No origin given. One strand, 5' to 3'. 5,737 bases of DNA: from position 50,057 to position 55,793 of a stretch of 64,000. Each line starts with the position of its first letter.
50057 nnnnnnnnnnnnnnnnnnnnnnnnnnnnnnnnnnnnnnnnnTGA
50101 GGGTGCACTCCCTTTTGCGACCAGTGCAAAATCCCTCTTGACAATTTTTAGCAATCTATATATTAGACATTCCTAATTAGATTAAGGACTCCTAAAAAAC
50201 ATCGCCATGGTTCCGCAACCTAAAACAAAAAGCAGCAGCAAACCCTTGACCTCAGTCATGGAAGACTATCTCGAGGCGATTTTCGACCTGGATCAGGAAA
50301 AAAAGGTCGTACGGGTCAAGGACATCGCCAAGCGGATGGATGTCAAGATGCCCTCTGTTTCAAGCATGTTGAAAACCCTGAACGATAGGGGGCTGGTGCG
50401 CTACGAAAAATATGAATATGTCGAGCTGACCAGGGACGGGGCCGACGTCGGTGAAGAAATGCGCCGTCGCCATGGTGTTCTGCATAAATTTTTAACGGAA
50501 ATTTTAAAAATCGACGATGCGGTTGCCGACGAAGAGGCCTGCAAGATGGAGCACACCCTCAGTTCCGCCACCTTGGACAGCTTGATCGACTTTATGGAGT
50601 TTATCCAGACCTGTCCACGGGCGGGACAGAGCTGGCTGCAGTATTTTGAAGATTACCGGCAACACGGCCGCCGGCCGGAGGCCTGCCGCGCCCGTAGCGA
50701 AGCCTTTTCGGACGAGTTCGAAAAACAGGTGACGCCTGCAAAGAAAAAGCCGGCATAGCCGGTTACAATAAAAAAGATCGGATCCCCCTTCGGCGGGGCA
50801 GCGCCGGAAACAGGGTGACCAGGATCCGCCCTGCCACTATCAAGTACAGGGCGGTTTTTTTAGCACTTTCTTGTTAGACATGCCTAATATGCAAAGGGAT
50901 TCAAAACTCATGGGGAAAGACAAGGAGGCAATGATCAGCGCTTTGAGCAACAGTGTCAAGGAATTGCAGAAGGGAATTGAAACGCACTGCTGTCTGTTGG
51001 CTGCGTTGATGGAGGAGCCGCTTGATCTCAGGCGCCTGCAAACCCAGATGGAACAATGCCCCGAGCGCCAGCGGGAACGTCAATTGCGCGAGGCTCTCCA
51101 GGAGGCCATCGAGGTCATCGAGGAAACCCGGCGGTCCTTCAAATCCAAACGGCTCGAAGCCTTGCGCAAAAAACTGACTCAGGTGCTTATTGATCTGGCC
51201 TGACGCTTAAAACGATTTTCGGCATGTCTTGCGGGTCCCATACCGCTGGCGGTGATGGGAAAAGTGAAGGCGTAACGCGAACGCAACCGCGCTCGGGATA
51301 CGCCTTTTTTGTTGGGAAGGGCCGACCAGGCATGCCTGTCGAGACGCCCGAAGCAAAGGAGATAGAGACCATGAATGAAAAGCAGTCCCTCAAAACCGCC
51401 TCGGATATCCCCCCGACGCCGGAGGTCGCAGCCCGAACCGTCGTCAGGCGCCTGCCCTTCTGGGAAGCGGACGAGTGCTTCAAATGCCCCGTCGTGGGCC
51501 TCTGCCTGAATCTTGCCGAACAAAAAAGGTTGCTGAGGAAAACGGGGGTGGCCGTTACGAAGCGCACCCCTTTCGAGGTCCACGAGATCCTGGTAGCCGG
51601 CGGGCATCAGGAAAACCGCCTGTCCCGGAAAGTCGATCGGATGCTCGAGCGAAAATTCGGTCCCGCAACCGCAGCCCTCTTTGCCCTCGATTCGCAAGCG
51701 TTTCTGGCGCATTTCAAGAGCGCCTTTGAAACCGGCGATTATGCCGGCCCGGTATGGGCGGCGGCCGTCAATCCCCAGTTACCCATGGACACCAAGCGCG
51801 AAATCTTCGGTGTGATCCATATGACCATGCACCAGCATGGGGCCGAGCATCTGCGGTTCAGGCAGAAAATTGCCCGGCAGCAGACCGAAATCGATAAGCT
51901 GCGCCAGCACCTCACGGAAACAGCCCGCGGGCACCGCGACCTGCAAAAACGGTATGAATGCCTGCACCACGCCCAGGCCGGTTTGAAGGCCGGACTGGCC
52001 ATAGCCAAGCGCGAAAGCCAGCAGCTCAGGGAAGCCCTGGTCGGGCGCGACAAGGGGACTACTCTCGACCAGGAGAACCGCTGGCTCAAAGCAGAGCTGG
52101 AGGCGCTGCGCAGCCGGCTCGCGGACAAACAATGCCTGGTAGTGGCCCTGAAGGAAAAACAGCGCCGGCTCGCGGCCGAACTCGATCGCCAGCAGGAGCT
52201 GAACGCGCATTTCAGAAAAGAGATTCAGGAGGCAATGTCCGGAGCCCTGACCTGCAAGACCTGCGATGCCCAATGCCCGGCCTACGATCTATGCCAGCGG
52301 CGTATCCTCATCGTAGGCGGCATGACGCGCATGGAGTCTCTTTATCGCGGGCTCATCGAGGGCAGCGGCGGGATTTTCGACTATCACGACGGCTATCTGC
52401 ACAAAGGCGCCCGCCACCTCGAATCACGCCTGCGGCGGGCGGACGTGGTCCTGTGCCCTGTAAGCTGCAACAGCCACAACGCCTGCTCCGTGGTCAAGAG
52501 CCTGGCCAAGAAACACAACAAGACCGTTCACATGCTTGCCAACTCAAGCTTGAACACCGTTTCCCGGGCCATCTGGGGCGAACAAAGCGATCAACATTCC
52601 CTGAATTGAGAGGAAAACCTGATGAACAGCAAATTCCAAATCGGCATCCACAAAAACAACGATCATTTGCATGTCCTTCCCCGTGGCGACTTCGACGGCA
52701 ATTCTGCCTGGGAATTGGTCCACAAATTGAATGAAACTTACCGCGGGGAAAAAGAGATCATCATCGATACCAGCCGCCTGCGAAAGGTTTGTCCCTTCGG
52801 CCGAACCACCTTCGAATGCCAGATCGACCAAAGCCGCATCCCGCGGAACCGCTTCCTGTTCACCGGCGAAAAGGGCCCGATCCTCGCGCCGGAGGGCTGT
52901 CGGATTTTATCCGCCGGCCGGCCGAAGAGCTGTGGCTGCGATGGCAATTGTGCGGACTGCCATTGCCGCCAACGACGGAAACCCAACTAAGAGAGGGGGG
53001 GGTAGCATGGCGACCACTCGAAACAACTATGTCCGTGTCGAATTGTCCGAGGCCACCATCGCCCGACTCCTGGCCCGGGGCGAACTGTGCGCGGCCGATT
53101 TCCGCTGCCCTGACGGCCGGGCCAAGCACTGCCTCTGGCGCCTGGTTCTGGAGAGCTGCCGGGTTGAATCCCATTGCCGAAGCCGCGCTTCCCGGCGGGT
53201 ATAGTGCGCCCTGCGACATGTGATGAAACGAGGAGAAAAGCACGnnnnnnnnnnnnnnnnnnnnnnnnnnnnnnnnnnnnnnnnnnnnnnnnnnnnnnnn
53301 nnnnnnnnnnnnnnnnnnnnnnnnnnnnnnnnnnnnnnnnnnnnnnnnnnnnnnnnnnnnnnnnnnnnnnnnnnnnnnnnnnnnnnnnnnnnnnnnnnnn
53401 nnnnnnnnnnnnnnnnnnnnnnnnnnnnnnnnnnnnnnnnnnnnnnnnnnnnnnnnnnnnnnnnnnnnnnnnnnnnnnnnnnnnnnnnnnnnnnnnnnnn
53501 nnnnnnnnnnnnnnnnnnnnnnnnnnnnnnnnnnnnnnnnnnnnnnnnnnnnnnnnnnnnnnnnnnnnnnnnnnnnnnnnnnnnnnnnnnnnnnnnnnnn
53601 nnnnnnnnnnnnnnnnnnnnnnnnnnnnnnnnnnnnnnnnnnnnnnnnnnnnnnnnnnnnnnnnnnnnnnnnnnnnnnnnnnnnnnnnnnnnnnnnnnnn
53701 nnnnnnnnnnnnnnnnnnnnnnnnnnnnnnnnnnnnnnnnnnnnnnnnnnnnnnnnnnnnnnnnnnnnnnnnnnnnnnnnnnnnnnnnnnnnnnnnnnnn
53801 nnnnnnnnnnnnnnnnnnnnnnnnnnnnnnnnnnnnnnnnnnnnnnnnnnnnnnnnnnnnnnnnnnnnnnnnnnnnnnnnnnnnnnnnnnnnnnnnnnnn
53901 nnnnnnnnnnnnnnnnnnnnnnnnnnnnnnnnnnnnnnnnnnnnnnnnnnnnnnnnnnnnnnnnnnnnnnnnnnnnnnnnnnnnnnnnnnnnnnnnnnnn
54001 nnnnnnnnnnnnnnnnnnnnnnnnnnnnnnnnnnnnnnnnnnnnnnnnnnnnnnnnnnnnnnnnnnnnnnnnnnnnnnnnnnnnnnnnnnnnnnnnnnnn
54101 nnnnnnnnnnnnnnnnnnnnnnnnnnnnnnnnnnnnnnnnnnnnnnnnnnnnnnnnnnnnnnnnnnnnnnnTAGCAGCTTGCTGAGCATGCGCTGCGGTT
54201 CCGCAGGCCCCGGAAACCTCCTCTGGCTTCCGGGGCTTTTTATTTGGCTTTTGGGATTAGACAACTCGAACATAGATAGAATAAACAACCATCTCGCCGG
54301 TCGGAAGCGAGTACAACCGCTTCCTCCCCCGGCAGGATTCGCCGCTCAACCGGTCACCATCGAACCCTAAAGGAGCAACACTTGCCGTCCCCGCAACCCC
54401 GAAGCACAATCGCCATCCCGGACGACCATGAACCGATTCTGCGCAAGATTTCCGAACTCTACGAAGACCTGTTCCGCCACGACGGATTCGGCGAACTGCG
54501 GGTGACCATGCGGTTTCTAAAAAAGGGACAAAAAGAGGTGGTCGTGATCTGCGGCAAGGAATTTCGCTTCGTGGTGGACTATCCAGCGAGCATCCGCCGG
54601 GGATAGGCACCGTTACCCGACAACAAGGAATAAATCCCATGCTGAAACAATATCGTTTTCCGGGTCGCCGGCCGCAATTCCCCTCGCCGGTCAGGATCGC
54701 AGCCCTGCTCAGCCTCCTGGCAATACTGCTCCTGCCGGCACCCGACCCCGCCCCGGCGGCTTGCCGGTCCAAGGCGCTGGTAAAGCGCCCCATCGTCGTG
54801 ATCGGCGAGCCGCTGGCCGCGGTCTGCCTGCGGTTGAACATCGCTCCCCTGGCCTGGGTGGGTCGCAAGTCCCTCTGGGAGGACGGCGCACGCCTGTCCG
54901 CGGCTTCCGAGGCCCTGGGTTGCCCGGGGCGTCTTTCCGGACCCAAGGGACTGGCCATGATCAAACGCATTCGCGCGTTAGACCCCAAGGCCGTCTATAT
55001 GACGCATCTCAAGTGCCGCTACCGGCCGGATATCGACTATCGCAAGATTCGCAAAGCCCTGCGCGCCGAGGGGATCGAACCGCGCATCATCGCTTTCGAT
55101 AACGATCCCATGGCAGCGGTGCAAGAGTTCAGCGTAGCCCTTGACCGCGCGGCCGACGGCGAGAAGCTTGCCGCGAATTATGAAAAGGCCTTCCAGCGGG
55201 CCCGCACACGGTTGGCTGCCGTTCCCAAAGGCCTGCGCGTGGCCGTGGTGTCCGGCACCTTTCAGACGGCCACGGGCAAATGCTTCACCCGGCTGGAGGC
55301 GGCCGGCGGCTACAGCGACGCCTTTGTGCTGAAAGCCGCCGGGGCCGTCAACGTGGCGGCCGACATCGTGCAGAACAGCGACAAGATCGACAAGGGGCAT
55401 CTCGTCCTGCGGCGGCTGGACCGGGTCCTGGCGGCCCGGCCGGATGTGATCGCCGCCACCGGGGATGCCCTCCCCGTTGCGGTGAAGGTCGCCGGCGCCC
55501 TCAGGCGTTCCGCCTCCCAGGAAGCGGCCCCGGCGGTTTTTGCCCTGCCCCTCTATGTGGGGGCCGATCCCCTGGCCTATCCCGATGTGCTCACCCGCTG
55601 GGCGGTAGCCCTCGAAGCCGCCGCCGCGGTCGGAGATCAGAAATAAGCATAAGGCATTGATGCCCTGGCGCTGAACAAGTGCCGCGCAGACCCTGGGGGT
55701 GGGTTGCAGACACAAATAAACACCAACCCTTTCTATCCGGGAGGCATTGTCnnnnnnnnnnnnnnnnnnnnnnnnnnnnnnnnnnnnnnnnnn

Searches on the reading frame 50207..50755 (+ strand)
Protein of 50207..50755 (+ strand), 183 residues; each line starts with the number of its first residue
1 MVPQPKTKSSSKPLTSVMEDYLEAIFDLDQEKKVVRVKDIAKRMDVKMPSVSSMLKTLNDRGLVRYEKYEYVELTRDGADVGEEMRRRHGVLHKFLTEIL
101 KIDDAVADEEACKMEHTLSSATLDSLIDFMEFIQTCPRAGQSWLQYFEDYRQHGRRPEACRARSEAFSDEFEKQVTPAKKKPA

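Call 29: search_protein_families(library=pfam, proteins=[window:50207-50755:+], max_evalue=0.001)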
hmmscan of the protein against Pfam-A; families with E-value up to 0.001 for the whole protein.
window:50207-50755:+ (183 aa): 7 families
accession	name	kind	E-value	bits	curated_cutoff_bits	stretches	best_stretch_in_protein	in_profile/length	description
PF01325.25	Fe_dep_repress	-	1.2e-20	73.8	26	1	14-70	2-58/60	Iron dependent repressor, N-terminal DNA binding domain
PF02742.21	Fe_dep_repr_C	-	8.9e-20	70.9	27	1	75-142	1-68/70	Iron dependent repressor, metal binding and dimerisation domain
PF12802.13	MarR_2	-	1.3e-05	25.7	27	1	31-67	18-53/61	MarR family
PF01047.28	MarR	-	3.1e-05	24.2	24.6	1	35-65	18-48/59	MarR family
PF01978.25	TrmB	-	0.0002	21.6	25.6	1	33-70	21-58/68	Sugar-specific transcriptional regulator TrmB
PF02082.26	Rrf2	-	0.00025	21.7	30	0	18-65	5-54/132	Iron-dependent Transcriptional regulator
PF09339.16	HTH_IclR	-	0.00028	21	22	1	33-67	17-51/52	IclR helix-turn-helix domain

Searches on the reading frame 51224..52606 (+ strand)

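Call 4: search_protein_families(library=pfam, proteins=[window:51224-52606:+], max_evalue=0.01)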
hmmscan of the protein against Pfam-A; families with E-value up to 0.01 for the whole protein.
window:51224-52606:+ (461 aa): 2 families
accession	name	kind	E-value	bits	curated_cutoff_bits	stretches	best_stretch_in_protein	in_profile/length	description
PF10087.14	DUF2325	-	9.2e-25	87.1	33.6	1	360-450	1-91/94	Uncharacterized protein conserved in bacteria (DUF2325)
PF05010.19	TACC_C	-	0.0045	17.2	29.9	0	197-270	51-124/201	Transforming acidic coiled-coil-containing protein (TACC), C-terminal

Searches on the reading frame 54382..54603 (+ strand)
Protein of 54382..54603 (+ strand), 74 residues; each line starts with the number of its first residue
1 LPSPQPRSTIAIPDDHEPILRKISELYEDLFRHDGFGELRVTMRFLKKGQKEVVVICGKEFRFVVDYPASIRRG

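Call 29: search_protein_families(library=pfam, proteins=[window:54382-54603:+], max_evalue=0.001)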
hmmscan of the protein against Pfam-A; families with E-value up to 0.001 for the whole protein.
window:54382-54603:+ (74 aa): 0 families

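Call 34: search_protein_families(library=ncbifam, proteins=[window:54382-54603:+], max_evalue=0.01)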
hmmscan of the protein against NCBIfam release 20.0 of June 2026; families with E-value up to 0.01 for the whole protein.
window:54382-54603:+ (74 aa): 0 families

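Call 91: search_solved_structures(query=window:54382-54603:+, max_evalue=1)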
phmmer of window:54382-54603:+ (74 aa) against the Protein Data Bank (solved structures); distinct sequences matched with E-value up to 1: 4.
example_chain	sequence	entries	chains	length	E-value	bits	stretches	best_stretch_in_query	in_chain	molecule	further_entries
7rdr_A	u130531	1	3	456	6e-07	32.9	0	9-52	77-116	Circular tendon repeat protein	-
1fbn_A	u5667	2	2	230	0.28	14.9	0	13-61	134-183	MJ FIBRILLARIN HOMOLOGUE | FIBRILLARIN-LIKE PRE-RRNA PROCESSING PROTEIN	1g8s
4mjj_A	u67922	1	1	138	0.35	14.6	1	19-57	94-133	Double C2-like domain-containing protein alpha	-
4lcv_A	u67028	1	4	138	0.38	14.5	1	21-58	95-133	Double C2-like domain-containing protein beta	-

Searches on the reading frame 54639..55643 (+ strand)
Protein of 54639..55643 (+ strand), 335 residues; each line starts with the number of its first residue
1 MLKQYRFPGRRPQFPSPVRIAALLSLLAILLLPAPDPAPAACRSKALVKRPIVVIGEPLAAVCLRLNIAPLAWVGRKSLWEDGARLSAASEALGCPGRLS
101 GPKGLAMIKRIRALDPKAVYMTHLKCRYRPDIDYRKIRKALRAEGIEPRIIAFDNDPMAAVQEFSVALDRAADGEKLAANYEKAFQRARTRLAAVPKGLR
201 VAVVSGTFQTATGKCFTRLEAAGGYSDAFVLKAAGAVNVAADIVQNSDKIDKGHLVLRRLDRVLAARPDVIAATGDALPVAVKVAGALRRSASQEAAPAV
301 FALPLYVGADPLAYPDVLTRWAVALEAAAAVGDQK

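Call 4: search_protein_families(library=pfam, proteins=[window:54639-55643:+], max_evalue=0.01)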
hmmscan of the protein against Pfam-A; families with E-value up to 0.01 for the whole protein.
window:54639-55643:+ (335 aa): 0 families

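Call 34: search_protein_families(library=ncbifam, proteins=[window:54639-55643:+], max_evalue=0.01)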
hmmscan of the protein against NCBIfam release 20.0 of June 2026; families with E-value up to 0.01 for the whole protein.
window:54639-55643:+ (335 aa): 0 families
